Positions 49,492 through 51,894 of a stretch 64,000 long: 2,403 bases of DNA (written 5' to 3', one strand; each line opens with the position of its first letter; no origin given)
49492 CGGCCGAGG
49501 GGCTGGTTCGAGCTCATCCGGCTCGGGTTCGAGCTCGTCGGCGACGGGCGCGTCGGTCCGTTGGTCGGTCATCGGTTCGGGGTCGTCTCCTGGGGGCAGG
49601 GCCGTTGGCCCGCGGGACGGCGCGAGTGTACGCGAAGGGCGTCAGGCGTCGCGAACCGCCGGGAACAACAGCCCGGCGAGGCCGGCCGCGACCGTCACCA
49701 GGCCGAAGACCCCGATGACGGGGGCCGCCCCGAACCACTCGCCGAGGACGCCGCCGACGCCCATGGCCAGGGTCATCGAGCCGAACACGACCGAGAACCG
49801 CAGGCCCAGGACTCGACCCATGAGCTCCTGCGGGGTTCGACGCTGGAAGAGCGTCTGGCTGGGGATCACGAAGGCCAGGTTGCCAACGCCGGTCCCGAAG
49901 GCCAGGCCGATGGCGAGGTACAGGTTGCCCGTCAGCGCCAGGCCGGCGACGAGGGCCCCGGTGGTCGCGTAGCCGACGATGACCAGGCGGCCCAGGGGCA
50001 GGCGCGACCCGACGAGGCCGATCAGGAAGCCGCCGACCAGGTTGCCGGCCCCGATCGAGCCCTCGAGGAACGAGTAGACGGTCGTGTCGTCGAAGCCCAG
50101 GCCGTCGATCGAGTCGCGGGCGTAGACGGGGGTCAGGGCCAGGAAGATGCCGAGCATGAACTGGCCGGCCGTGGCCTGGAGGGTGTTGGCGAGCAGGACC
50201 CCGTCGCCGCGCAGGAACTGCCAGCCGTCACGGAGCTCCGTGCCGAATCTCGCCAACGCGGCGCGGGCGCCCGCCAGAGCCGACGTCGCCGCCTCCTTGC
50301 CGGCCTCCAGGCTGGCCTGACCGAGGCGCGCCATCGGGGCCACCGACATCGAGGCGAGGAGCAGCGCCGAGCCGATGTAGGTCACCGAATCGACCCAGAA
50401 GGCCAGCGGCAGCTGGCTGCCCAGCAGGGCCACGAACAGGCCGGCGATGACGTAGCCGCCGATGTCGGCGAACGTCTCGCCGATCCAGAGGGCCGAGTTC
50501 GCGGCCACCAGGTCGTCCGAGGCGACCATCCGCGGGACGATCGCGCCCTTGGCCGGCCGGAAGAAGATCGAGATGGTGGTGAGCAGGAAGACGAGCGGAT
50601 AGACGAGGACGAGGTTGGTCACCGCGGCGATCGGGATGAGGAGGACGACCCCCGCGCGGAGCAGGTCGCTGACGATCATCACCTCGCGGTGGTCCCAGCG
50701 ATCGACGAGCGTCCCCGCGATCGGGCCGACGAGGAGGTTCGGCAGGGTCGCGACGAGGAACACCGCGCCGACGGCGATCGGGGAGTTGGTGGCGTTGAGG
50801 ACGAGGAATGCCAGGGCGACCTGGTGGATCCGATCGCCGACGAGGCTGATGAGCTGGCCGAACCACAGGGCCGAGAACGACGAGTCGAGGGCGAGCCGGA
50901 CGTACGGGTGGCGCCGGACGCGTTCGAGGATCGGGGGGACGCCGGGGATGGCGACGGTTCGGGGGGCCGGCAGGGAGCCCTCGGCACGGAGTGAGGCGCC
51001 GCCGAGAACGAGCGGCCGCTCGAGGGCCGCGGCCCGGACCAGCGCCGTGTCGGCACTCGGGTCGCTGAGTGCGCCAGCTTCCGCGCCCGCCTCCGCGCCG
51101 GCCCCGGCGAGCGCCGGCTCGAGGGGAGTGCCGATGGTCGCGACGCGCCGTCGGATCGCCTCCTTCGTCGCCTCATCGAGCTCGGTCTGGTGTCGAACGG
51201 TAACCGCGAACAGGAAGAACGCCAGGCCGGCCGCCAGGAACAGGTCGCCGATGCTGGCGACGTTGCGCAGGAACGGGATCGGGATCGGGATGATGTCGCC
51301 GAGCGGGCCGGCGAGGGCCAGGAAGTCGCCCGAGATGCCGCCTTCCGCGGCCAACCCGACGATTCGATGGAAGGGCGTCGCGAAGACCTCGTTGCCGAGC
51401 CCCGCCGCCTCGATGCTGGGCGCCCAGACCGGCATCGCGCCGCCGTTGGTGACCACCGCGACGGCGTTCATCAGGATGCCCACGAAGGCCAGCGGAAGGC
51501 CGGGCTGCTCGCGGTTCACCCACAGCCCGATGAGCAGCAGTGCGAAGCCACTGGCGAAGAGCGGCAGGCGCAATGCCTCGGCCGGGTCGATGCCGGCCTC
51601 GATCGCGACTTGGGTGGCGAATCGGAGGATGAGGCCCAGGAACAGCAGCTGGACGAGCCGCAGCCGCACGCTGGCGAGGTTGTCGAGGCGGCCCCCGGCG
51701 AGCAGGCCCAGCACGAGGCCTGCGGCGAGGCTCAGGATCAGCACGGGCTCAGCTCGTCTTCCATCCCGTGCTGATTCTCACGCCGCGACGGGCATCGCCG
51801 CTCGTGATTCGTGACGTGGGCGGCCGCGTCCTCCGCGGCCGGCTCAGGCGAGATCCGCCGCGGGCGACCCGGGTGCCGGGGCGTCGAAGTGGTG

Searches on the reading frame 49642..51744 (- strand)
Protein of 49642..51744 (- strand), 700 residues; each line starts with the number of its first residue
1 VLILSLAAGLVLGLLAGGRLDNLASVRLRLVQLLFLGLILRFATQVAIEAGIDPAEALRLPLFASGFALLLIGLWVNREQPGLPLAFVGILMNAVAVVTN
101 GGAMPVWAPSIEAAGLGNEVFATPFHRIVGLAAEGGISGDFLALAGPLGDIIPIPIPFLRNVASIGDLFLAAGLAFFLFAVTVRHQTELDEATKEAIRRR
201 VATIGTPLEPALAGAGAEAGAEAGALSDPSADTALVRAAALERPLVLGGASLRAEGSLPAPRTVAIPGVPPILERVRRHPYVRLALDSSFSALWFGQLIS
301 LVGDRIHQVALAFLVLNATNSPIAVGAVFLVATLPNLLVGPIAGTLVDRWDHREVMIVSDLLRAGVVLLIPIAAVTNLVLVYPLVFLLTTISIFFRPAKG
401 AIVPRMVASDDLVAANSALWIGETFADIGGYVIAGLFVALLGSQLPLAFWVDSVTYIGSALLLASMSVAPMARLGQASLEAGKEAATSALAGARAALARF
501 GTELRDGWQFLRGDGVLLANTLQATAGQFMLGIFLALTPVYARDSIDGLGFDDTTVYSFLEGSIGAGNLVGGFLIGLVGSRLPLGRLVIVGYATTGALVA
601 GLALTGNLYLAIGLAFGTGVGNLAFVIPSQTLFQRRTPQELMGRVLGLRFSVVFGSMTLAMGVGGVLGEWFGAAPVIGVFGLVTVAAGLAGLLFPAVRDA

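Call 5: search_protein_families(library=pfam, proteins=[window:49642-51744:-])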
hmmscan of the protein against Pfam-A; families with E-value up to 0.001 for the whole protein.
window:49642-51744:- (700 aa): 3 families
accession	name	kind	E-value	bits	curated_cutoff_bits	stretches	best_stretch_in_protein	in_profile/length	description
PF05977.19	MFS_3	-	3e-25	89.1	27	1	289-693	11-392/524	Transmembrane secretion effector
PF17248.7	DUF5317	-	2.9e-21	76.5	25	1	26-178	2-150/151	Family of unknown function (DUF5317)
PF07690.21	MFS_1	-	5.5e-20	72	33.4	1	293-654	1-340/347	Major Facilitator Superfamily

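Call 60: search_protein_families(library=ncbifam, proteins=[window:49642-51744:-], max_evalue=0.01)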
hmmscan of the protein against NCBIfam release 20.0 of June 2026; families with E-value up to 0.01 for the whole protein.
window:49642-51744:- (700 aa): 11 families
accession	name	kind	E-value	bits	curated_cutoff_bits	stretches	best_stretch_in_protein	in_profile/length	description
TIGR00900.1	2A0121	subfamily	3.7e-58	197.6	319.6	1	290-672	1-364/364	H+ Antiporter protein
NF006386.0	PRK08633.1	equivalog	4.9e-19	67.6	1221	1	288-687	9-402/1147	acyl-[ACP]--phospholipid O-acyltransferase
NF000245.1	macrolide_MefA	exception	1.8e-18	66.8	675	1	289-673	10-371/405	macrolide efflux MFS transporter Mef(A)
NF000051.1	macrolide_MefB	exception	1.1e-13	51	800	1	289-448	10-169/409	macrolide efflux MFS transporter Mef(B)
NF012178.0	tet_MFS_V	exception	2.5e-11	43.4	640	1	299-686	19-389/409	tetracycline efflux MFS transporter Tet(V)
NF000154.1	macrolide_MefEN2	exception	3.6e-11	43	800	1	288-681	6-375/401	macrolide efflux MFS transporter Mef(En2)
NF005291.0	PRK06814.1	equivalog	1.8e-09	36.1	1349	1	284-663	7-389/1140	acyl-[ACP]--phospholipid O-acyltransferase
NF000246.1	macrolide_MefC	exception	1.1e-07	31.3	870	1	291-685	11-386/407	macrolide efflux MFS transporter Mef(C)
NF007792.0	PRK10489.1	equivalog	1.9e-05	23.9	324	1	287-690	16-394/419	enterobactin transporter EntS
TIGR00880.1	2_A_01_02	superfamily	3.6e-05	23.9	131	1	328-455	3-126/141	multidrug resistance protein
NF052575.1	MFS_efflux_Tap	equivalog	7e-05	22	625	1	294-699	10-399/401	multidrug efflux MFS transporter Tap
